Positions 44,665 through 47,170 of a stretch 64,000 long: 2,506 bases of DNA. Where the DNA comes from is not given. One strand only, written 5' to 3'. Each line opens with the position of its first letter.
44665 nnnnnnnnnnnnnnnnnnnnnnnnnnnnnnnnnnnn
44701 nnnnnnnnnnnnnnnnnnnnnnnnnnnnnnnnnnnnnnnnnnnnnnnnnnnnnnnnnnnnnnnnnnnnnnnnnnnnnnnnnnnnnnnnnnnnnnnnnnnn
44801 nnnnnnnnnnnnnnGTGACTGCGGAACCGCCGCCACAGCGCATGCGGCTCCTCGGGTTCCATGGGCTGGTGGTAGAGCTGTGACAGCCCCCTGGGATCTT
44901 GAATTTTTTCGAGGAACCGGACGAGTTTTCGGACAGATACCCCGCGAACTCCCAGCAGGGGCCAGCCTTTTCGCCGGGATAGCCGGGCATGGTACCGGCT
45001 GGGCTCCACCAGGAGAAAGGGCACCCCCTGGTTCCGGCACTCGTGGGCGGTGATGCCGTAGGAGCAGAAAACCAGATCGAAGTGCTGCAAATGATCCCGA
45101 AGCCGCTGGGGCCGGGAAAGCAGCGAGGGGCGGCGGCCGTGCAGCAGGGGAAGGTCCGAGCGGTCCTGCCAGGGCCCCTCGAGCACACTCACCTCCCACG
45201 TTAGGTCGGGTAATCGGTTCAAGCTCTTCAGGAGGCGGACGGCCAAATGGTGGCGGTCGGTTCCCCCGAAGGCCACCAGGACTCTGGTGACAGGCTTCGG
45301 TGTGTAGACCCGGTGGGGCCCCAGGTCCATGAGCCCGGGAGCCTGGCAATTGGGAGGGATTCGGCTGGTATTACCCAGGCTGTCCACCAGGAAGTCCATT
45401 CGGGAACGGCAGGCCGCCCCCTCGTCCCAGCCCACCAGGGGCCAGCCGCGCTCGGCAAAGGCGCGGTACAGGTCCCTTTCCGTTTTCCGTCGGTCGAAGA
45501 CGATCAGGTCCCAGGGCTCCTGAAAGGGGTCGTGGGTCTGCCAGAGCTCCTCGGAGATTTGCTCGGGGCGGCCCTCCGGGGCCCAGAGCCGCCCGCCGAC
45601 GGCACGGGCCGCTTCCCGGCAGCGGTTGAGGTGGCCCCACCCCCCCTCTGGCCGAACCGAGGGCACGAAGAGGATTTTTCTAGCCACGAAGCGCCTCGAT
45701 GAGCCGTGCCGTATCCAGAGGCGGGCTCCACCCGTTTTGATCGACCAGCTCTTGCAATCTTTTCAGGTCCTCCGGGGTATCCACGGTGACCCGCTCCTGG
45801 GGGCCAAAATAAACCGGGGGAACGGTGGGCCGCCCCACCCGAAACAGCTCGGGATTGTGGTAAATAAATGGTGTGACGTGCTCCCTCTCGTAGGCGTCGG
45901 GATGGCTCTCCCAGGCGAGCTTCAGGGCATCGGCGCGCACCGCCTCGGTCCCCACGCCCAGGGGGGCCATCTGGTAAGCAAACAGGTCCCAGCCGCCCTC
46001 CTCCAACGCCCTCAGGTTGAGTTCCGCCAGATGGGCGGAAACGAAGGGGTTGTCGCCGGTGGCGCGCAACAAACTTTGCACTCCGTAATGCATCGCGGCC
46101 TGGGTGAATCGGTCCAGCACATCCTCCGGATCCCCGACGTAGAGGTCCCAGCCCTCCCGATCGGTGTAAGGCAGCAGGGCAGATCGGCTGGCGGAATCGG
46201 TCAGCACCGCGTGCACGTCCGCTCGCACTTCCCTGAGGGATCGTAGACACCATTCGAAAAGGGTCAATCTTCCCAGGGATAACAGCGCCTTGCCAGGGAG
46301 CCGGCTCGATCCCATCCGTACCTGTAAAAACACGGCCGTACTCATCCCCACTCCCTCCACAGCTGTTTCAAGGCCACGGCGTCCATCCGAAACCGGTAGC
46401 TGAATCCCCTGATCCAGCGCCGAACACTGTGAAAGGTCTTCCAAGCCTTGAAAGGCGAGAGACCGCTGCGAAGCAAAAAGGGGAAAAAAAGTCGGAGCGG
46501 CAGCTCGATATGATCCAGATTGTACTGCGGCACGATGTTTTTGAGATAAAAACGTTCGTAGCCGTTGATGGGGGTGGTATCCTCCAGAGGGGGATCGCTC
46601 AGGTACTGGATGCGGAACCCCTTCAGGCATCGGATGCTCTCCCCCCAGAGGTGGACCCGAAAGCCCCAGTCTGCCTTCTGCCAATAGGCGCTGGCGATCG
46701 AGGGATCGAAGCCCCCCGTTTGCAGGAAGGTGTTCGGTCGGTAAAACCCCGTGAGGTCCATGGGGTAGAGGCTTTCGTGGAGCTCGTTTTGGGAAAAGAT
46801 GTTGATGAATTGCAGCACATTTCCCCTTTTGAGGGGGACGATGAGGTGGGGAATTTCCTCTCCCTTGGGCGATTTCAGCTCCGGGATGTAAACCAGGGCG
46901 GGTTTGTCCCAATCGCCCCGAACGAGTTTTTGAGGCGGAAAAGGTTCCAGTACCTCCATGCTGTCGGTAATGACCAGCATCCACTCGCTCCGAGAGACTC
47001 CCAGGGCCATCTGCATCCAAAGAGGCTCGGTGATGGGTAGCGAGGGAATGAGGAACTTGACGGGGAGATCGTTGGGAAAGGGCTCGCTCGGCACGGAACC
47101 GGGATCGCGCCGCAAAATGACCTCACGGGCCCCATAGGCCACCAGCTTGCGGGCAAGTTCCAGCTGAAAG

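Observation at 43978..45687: Unusual fusion of a PseG/SpsG-like GT-B hydrolase with a Zn-ribbon SAM-dependent methyltransferase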

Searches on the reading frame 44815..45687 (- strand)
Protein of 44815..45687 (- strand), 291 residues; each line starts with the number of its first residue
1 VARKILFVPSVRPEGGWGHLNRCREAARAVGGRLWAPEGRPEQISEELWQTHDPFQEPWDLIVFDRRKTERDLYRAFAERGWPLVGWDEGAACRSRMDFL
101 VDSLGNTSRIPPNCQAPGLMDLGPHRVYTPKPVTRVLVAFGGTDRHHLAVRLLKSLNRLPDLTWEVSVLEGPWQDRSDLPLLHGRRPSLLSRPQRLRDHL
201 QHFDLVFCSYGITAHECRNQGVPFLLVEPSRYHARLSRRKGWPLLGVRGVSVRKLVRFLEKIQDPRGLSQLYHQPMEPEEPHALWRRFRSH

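Call 11: search_solved_structures(query=window:44815-45687:-, max_evalue=10, show_alignments=3)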
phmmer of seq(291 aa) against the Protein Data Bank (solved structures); distinct sequences matched with E-value up to 10: 1.
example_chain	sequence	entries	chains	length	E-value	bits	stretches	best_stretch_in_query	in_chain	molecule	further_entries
2lpv_A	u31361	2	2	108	0.93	11.7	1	62-114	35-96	FKBP-type peptidyl-prolyl cis-trans isomerase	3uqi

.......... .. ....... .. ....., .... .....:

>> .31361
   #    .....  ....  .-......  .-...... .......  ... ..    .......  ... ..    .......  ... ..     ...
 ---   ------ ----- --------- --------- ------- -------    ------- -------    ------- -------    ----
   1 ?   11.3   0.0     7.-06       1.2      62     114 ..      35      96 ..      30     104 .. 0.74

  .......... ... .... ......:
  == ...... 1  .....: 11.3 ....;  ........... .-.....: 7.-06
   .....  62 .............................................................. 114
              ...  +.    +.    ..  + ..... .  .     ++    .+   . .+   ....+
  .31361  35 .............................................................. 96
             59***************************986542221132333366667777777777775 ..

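Call 17: search_solved_structures(query=A1, max_evalue=10, show_alignments=4)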
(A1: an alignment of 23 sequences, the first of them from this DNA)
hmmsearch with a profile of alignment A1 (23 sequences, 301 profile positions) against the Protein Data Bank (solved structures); distinct sequences matched with E-value up to 10: 15.
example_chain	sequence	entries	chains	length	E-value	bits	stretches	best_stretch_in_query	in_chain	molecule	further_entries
9wde_A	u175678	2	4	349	0.00019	23.9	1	147-244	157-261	Processive diacylglycerol beta-glucosyltransferase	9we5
6wvs_A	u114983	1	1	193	0.0017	20.8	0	230-266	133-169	DeNovoTIM15 hyperstable de novo TIM barrel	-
7vlb_A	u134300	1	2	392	0.011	18.1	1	195-277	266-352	UDP-glycosyltransferase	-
6kqw_A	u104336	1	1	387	0.013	17.8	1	189-283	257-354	Uncharacterized UDP-glucosyltransferase YjiC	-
6kqx_A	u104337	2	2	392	0.014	17.8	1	189-283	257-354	Uncharacterized UDP-glucosyltransferase YjiC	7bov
6yqx_A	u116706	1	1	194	0.042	16.2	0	230-275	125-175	de novo designed TIM barrel DeNovoTIM13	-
7p12_A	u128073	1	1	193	0.078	15.3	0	230-275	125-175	DeNovoTIM13-SB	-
5i45_A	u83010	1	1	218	0.36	13.1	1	206-240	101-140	Glycosyl transferases group 1 family protein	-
7d1i_A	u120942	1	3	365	0.48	12.7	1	147-241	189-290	UDP-N-acetylglucosamine--N-acetylmuramyl-(pentapeptide) pyrophosphoryl-undecaprenol N-acet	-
3ilx_A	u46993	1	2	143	0.57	12.5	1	202-225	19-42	First ORF in transposon ISC1904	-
5llb_C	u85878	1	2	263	1.2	11.4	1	115-196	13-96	Polyphosphate kinase 2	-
5llf_A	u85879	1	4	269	1.2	11.4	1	115-196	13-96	Polyphosphate kinase 2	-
5ll0_A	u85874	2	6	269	1.3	11.3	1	115-196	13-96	Polyphosphate kinase 2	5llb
4yeg_A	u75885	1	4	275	1.3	11.3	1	115-196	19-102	Polyphosphate kinase 2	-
8snb_6A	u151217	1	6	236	1.6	11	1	112-162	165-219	PACRG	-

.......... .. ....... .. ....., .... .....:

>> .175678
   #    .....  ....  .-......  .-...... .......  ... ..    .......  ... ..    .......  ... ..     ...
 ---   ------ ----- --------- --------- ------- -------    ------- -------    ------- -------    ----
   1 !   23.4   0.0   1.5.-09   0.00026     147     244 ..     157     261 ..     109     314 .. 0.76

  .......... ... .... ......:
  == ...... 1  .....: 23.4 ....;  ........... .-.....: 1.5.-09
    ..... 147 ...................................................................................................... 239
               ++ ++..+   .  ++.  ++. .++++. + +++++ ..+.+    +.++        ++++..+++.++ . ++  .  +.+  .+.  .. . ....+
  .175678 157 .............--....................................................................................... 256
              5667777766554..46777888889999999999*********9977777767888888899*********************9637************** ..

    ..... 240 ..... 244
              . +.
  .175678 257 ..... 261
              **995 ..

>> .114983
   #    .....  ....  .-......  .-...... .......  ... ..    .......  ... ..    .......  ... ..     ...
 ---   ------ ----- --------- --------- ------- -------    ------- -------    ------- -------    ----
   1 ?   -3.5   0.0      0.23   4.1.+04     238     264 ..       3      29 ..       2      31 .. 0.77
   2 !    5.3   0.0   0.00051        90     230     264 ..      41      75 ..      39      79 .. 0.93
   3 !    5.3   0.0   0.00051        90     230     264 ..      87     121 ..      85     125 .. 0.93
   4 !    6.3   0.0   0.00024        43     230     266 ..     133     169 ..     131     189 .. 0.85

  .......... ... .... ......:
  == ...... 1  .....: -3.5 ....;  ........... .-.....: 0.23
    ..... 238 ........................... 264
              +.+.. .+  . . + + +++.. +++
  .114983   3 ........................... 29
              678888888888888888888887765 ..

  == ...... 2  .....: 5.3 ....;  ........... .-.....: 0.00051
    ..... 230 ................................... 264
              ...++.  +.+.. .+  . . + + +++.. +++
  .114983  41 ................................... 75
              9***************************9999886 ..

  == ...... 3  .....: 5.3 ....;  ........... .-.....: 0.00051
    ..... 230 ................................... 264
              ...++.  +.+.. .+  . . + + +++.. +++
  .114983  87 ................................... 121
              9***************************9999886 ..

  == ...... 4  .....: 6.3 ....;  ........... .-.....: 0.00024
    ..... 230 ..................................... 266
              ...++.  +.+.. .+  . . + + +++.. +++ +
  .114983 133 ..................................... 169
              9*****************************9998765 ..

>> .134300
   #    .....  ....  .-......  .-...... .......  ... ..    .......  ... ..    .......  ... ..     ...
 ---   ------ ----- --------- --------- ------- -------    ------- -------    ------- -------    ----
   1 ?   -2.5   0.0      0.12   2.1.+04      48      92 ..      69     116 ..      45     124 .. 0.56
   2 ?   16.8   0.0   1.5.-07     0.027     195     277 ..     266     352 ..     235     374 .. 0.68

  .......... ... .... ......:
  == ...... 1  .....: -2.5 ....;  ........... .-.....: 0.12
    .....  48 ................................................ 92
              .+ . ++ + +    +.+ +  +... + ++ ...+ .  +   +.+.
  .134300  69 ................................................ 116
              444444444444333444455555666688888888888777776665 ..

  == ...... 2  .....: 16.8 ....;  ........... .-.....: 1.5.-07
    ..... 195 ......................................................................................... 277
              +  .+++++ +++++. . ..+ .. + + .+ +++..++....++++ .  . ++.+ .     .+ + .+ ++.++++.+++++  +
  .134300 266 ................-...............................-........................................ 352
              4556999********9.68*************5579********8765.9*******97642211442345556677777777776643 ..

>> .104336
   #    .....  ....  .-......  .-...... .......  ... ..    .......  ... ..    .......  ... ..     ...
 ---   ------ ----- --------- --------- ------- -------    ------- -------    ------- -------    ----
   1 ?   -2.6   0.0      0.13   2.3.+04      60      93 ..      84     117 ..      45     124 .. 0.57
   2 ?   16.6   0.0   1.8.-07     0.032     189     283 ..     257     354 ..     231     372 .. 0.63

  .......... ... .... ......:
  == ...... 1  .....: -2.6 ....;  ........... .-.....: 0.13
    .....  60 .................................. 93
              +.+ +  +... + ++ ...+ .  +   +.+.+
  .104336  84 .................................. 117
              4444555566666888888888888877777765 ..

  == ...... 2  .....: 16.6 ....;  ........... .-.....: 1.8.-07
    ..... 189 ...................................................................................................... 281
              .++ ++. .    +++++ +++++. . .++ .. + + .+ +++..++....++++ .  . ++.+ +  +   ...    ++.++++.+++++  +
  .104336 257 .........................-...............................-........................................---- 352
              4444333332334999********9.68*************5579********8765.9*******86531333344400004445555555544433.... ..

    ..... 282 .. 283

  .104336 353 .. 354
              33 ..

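Call 18: search_protein_families(library=ncbifam, alignment_id=A1, max_evalue=1)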
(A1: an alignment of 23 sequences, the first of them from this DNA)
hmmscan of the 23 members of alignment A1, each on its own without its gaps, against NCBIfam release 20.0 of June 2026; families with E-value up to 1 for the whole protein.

A. member 1, seq(288 aa): 1 family
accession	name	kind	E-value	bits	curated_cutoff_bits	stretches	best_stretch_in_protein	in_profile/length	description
TIGR03590.1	PseG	equivalog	0.00015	21.5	153.55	1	131-227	169-267/280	UDP-2,4-diacetamido-2,4,6-trideoxy-beta-L-altropyranose hydrolase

B. families by the number of members that match (of 23 scanned): 8 families
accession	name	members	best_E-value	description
TIGR03590.1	PseG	22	7.4e-12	UDP-2,4-diacetamido-2,4,6-trideoxy-beta-L-altropyranose hydrolase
TIGR04047.1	MSMEG_0565_glyc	4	9.1e-06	MSMEG_0565 family glycosyltransferase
NF053787.1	GlcN_PG_synth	3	0.0068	N-acetylglucosaminyl phosphatidylglycerol synthase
TIGR03999.1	thiol_BshA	2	0.026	N-acetyl-alpha-D-glucosaminyl L-malate synthase BshA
TIGR00661.1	MJ1255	2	0.057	MJ1255/VC2487 family glycosyltransferase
TIGR03559.1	F420_Rv3520c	1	0.038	LLM class F420-dependent oxidoreductase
NF000495.1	FosK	1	0.1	fosfomycin resistance glutathione transferase FosK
NF000075.1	299782351_fosA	1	0.19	FosA3/FosA4 family fosfomycin resistance glutathione transferase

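Call 26: predict_structure(alignment_id=A1)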
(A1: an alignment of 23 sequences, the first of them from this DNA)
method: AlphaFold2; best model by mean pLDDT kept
length: 288 residues; sequences in the alignment: 23
mean_pLDDT: 92.6   pTM: 0.90
mean pLDDT of the five models: 92.6, 92.0, 91.5, 89.8, 89.4
residues with pLDDT >= 90: 227; 70-90: 53; 50-70: 8; < 50: 0
segments of 3 or more residues with pLDDT < 50: none
pLDDT, mean of each block of 10 residues (from residue 1): 87 81 93 95 91 94 94 97 93 93 91 86 91 97 92 98 97 91 97 92 97 94 97 95 97 98 94 76 87
secondary structure, 60 per line:
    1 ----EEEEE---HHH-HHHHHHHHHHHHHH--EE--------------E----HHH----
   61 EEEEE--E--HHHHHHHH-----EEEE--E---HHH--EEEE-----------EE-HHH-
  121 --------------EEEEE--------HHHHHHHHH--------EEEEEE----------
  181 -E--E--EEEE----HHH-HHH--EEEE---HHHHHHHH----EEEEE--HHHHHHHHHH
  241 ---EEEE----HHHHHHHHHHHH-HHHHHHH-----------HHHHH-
elements in order: E5-9 H17-30 E61-65 H71-78 E84-87 E99-102 E135-139 H148-156 E165-170 E188-191 E205-208 H212-219 E224-228 H231-240 E244-247 H252-263 H265-271 H283-287

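Call 32: fold_search(model_id=the predicted structure, library=pdb)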
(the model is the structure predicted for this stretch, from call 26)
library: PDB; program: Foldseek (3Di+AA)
matches with E <= 10: 1462; with E <= 0.001: 87
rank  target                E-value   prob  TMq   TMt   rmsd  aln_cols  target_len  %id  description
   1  6kqw                  5.8e-07  1.00  0.62  0.57   5.8       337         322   13  Crystal structure of Yijc from B. subtilis (released 2020-09-30)
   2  6kqx                  6.4e-07  1.00  0.64  0.58   5.9       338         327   14  Crystal structure of Yijc from B. subtilis in complex with UDP (released 2020-09-30)
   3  7bov                  9.4e-07  1.00  0.61  0.51   7.6       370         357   13  The Structure of Bacillus subtilis glycosyltransferase,Bs-YjiC (released 2020-05-13)
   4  3uyl_A                2.5e-06  1.00  0.60  0.48   8.4       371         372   14  Spinosyn Rhamnosyltransferase SpnG complexed with thymidine diphosphate (released 2012-02-15)
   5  2iya_B                3.3e-06  1.00  0.60  0.47   8.6       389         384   14  The crystal structure of macrolide glycosyltransferases: A blueprint for antibiotic engineering (released 2007-03-27)
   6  7d1i_A                3.7e-06  1.00  0.63  0.54   8.1       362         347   12  Crystal structure of acinetobacter baumannii MurG (released 2021-07-14)
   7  3otg                  3.7e-06  1.00  0.56  0.44  10.3       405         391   14  Crystal Structure of CalG1, Calicheamicin Glycostyltransferase, TDP bound form (released 2010-12-15)
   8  1pn3_B                4.6e-06  1.00  0.61  0.48   7.8       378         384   13  Crystal Structure of TDP-epi-Vancosaminyltransferase GtfA in complexes with TDP and the acceptor substrate DVV. (released 2003-08-12)
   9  3ia7_A                4.6e-06  1.00  0.56  0.43   9.8       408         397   14  Crystal Structure of CalG4, the Calicheamicin Glycosyltransferase (released 2010-06-02)
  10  2iya_A                6.4e-06  1.00  0.56  0.44   9.0       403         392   15  The crystal structure of macrolide glycosyltransferases: A blueprint for antibiotic engineering (released 2007-03-27)
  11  3uyl_B                7.9e-06  1.00  0.64  0.52   6.5       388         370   16  Spinosyn Rhamnosyltransferase SpnG complexed with thymidine diphosphate (released 2012-02-15)
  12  3tsa_B                1.2e-05  1.00  0.65  0.53   5.7       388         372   15  Spinosyn Rhamnosyltransferase SpnG (released 2012-02-15)
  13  6j31_B                1.2e-05  1.00  0.61  0.48   7.6       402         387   12  Crystal Structure Analysis of the Glycotransferase of kitacinnamycin (released 2020-01-15)
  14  7xx4_B                1.3e-05  1.00  0.56  0.43   8.8       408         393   14  designed glycosyltransferase (released 2023-06-14)
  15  7qsg_A                1.4e-05  1.00  0.54  0.43   8.0       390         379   14  Methylmannose polysaccharide mannosyltransferase from M. hassiacum (released 2023-01-25)
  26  3hbn                  4.5e-05  1.00  0.55  0.56   5.8       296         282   14  Crystal structure PseG-UDP complex from Campylobacter jejuni (released 2009-05-26)
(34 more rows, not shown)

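Call 48: search_protein_representatives(alignment_id=A1)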
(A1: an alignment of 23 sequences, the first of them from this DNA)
Query: 23 sequences, 301 profile positions. Proteins with E-value up to 0.001 (for the whole library): 18193; up to 1e-10: 3839; up to 1e-30: 416. The best 150 are listed.
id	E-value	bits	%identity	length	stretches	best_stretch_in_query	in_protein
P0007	4.6e-94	331.3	-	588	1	2-300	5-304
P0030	2.5e-92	325.6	-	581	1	2-300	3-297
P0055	7.4e-90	317.5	-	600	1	3-298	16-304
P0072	3.2e-88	312.2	-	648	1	3-300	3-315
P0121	3.4e-86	305.5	-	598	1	3-298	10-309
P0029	2.2e-82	293.0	-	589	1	5-298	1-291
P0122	5.3e-82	291.7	-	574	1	5-299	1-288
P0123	2.9e-81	289.3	-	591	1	2-300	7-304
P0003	8.3e-81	287.8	-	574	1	4-281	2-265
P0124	5.7e-80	285.0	-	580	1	1-300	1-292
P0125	7.5e-80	284.7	-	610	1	4-299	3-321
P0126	9.9e-80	284.3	-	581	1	5-300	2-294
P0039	2.0e-79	283.3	-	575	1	3-299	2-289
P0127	6.0e-79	281.7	-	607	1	4-300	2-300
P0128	9.0e-79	281.1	-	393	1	1-301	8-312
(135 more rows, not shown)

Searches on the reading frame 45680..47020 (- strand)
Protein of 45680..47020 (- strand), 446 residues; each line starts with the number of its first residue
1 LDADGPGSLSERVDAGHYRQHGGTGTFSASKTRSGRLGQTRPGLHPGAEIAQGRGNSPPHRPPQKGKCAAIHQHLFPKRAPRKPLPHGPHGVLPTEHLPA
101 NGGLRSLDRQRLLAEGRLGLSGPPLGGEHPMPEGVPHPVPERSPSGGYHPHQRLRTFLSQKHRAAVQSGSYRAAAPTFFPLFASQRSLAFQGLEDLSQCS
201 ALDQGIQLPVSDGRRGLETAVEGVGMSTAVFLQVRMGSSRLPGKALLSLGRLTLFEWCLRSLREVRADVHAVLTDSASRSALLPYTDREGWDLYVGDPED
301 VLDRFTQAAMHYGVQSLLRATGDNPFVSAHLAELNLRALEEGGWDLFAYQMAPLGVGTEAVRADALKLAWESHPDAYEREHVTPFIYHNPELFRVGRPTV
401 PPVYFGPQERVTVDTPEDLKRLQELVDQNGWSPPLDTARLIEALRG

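Call 6: search_protein_families(library=pfam, proteins=[window:45680-47020:-], max_evalue=0.001)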
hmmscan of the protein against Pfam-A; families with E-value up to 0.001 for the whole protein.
window:45680-47020:- (446 aa): 2 families
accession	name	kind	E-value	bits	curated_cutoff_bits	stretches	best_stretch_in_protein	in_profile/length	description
PF02348.25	CTP_transf_3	-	5.9e-22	79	22.6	1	230-425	2-205/217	Cytidylyltransferase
PF12804.13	NTP_transf_3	-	2.5e-05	25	27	1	235-349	11-121/160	MobA-like NTP transferase domain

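Call 7: search_protein_families(library=ncbifam, proteins=[window:45680-47020:-], max_evalue=0.00001)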
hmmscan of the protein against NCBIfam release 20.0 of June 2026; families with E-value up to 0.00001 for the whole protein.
window:45680-47020:- (446 aa): 2 families
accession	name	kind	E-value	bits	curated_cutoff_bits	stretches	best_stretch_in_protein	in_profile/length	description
NF003952.0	PRK05450.1-5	subfamily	8.4e-07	28.4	193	0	234-336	9-113/250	3-deoxy-manno-octulosonate cytidylyltransferase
NF009905.0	PRK13368.1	subfamily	4.5e-06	26.2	255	0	226-328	1-103/243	3-deoxy-manno-octulosonate cytidylyltransferase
